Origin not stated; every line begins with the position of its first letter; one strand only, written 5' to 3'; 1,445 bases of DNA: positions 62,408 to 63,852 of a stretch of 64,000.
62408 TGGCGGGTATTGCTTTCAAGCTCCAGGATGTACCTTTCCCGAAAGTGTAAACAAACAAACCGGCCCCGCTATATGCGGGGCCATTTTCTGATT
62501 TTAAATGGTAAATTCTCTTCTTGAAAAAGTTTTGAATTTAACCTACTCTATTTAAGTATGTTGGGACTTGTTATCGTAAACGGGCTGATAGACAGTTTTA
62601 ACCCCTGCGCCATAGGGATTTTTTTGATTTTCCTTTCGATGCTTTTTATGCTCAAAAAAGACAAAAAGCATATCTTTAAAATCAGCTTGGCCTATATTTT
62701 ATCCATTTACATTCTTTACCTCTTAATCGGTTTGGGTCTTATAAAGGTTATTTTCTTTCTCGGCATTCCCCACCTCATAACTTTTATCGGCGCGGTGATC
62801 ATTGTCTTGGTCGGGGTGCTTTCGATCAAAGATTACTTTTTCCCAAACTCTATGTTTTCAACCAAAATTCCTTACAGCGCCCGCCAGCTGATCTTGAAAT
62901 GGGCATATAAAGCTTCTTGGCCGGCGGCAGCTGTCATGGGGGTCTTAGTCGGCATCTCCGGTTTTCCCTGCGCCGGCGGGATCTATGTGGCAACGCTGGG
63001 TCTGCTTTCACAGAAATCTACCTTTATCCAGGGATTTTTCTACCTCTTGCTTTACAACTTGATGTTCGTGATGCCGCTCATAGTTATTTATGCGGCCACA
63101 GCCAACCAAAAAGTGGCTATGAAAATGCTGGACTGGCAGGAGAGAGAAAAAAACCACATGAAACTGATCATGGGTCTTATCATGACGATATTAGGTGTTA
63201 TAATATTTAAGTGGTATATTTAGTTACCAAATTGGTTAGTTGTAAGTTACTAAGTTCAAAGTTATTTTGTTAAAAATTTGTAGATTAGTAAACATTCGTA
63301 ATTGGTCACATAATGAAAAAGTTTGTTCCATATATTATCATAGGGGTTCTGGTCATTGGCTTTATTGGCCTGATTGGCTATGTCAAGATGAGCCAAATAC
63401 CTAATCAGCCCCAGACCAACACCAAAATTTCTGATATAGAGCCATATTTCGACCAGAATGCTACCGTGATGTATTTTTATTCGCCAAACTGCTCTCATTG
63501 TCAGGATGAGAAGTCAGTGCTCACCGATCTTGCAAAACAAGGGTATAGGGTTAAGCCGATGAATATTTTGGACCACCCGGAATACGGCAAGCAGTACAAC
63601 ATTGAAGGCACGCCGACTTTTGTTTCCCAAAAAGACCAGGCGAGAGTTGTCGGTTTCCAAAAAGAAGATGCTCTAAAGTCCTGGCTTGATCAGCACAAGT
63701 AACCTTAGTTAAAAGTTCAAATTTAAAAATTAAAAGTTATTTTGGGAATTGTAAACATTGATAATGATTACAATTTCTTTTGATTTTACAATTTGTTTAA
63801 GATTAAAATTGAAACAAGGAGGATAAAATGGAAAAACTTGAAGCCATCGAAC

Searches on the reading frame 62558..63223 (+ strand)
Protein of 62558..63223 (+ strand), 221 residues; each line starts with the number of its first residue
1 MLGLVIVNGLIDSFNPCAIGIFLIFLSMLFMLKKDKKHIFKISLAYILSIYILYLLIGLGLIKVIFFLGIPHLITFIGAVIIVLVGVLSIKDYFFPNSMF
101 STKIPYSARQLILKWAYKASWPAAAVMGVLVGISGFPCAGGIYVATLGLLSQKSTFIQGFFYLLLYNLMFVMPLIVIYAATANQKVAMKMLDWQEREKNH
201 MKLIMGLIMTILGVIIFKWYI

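Call 59: search_protein_families(library=pfam, proteins=[window:62558-63223:+], max_evalue=0.001)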
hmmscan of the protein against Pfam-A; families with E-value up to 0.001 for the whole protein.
window:62558-63223:+ (221 aa): 2 families
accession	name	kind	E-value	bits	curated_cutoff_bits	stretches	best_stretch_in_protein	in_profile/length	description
PF02683.22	DsbD_TM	-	5.7e-07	29.5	27.1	1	2-205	5-207/219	Cytochrome C biogenesis protein transmembrane domain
PF11139.14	SfLAP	-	9.9e-05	22.3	35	1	5-216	1-207/213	Sap, sulfolipid-1-addressing protein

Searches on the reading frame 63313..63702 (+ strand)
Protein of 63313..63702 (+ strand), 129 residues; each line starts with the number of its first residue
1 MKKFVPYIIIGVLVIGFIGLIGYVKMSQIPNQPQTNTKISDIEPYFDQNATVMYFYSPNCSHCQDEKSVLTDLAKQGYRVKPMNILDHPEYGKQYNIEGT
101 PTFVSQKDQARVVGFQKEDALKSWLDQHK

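Call 62: search_protein_families(library=pfam, proteins=[window:63313-63702:+], max_evalue=0.001)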
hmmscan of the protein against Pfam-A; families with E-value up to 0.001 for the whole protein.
window:63313-63702:+ (129 aa): 5 families
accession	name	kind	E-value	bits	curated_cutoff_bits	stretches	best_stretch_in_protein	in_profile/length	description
PF00085.26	Thioredoxin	-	3.2e-09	37.2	23.5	1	48-126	18-102/103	Thioredoxin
PF13098.12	Thioredoxin_2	-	5.9e-07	30.2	27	1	50-125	7-104/104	Thioredoxin-like domain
PF13728.12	TraF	-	0.0001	22.6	23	1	47-107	128-200/224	F plasmid transfer operon protein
PF05768.20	Glrx-like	-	0.00018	22.2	26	1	55-125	5-76/77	Glutaredoxin-like domain (DUF836)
PF13192.12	Thioredoxin_3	-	0.00038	20.9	24.8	1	56-125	6-75/76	Thioredoxin domain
